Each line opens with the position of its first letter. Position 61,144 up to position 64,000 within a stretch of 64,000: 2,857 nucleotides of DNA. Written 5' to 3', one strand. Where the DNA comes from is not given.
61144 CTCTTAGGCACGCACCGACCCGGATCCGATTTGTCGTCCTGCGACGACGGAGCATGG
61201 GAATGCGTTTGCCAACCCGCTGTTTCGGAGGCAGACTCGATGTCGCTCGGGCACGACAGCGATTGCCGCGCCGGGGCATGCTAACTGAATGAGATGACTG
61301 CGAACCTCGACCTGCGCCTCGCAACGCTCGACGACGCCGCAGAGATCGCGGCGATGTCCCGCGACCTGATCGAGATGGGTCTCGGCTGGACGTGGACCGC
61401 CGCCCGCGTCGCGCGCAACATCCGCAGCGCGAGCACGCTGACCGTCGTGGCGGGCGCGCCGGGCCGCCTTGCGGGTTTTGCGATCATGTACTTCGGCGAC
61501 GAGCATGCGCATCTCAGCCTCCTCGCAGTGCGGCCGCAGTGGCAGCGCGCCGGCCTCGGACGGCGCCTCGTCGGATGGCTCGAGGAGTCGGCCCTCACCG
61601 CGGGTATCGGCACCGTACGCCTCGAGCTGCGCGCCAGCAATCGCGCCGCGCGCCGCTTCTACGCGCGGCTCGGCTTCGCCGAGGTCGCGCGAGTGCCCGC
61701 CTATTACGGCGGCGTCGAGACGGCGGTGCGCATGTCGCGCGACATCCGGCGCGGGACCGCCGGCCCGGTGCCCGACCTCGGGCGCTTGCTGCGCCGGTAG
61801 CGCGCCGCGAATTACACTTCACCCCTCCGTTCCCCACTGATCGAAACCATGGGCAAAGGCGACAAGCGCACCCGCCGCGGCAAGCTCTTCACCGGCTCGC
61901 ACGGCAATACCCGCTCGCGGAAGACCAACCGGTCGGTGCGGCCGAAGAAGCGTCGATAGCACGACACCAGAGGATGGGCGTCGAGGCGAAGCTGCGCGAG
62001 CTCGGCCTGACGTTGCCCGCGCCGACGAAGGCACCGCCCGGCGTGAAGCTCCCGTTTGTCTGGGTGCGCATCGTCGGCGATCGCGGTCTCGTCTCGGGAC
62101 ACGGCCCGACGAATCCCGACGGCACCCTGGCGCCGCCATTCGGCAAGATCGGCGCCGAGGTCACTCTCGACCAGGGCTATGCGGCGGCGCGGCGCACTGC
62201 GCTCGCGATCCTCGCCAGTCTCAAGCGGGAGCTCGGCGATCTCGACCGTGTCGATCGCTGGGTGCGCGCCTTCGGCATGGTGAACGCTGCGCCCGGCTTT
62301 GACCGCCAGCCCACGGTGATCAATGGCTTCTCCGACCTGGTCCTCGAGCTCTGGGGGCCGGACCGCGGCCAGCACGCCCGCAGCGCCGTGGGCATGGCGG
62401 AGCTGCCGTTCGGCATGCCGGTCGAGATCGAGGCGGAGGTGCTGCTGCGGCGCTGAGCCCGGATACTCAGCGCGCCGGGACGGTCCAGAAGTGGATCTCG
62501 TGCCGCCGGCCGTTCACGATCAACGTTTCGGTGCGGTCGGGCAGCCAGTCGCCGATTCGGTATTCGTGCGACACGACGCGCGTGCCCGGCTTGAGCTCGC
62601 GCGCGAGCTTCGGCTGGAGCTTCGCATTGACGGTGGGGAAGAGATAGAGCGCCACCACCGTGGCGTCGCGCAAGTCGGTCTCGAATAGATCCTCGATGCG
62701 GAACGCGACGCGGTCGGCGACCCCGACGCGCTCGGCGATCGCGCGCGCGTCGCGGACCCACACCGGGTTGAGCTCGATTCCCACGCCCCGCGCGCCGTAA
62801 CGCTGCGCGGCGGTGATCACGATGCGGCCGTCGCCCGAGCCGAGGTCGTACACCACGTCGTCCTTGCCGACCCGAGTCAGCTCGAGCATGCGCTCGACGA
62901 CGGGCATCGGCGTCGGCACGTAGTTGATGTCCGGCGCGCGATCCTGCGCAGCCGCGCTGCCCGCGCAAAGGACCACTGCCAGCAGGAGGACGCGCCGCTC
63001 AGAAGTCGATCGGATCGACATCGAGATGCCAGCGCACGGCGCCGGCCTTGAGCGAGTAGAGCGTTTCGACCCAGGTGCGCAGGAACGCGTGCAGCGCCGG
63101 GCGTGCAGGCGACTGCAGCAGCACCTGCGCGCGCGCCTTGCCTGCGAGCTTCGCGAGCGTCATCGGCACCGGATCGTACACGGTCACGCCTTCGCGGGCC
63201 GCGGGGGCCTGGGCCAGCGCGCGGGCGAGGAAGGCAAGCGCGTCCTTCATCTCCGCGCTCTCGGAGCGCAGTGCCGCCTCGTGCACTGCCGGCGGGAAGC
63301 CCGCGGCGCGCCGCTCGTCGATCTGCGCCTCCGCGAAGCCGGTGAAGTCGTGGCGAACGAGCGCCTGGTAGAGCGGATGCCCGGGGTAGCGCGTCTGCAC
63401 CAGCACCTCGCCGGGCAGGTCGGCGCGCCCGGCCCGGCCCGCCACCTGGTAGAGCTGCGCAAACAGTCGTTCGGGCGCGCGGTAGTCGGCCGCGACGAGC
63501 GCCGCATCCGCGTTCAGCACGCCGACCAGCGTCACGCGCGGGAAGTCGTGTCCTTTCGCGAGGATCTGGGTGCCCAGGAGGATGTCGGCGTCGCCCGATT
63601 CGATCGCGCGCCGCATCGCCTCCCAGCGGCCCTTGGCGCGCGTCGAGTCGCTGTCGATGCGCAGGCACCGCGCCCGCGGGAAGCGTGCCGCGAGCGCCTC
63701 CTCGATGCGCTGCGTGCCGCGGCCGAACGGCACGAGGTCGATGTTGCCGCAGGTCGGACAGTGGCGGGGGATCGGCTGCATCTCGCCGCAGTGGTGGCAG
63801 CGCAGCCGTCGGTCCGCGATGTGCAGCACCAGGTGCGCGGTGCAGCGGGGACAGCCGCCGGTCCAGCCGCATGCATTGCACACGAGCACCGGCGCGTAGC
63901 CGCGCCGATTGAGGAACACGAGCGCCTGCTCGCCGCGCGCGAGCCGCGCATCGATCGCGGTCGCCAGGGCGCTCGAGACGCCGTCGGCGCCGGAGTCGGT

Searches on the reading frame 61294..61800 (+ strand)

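Call 86: search_protein_families(library=pfam, max_evalue=0.00001, proteins=[window:61294-61800:+])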
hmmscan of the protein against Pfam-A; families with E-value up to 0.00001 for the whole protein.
window:61294-61800:+ (168 aa): 4 families
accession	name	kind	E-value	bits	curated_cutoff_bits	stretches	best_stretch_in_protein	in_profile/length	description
PF00583.31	Acetyltransf_1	-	3.9e-17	63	20.7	1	44-128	26-116/116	Acetyltransferase (GNAT) family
PF13673.13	Acetyltransf_10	-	5.8e-16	59.1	23.6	1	38-134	21-112/128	Acetyltransferase (GNAT) domain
PF13508.13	Acetyltransf_7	-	1.8e-13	51.1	27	1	50-129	5-83/84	Acetyltransferase (GNAT) domain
PF08445.16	FR47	-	1.6e-09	38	22.1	1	70-131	20-80/86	FR47-like protein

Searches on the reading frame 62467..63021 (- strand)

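Call 87: search_protein_families(library=pfam, max_evalue=0.00001, proteins=[window:62467-63021:-])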
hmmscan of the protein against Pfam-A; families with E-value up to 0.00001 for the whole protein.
window:62467-63021:- (184 aa): 3 families
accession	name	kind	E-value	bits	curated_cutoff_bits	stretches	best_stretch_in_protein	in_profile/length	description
PF13847.12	Methyltransf_31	-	8.7e-10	38.9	27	1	53-164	3-122/145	Methyltransferase domain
PF13649.12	Methyltransf_25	-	1.2e-07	32.8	27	1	57-143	1-93/97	Methyltransferase domain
PF08123.19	DOT1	-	2.3e-07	31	23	0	38-85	27-75/205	Histone methylation protein DOT1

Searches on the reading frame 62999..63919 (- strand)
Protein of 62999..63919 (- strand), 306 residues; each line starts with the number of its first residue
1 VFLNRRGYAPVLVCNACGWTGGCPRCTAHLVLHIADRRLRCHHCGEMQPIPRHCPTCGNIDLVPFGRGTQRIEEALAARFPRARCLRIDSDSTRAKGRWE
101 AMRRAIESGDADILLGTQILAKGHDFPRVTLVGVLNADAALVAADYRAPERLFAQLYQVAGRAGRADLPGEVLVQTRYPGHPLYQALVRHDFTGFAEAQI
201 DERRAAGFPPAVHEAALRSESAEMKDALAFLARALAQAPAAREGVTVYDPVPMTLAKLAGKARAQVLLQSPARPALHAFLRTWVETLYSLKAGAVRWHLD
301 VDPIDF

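Call 87: search_protein_families(library=pfam, max_evalue=0.00001, proteins=[window:62999-63919:-])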
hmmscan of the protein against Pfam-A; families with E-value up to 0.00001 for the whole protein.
window:62999-63919:- (306 aa): 3 families
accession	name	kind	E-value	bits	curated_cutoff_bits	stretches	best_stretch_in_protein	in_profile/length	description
PF18074.6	PriA_C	-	8.4e-17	62.2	26.9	1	215-303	6-95/95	Primosomal protein N C-terminal domain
PF18319.7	Zn_ribbon_PriA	-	5.3e-09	36.3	26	1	23-49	1-27/27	PriA DNA helicase Cys-rich region (CRR) domain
PF00271.37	Helicase_C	-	9.8e-09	35.9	23.5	1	67-166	23-109/110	Helicase conserved C-terminal domain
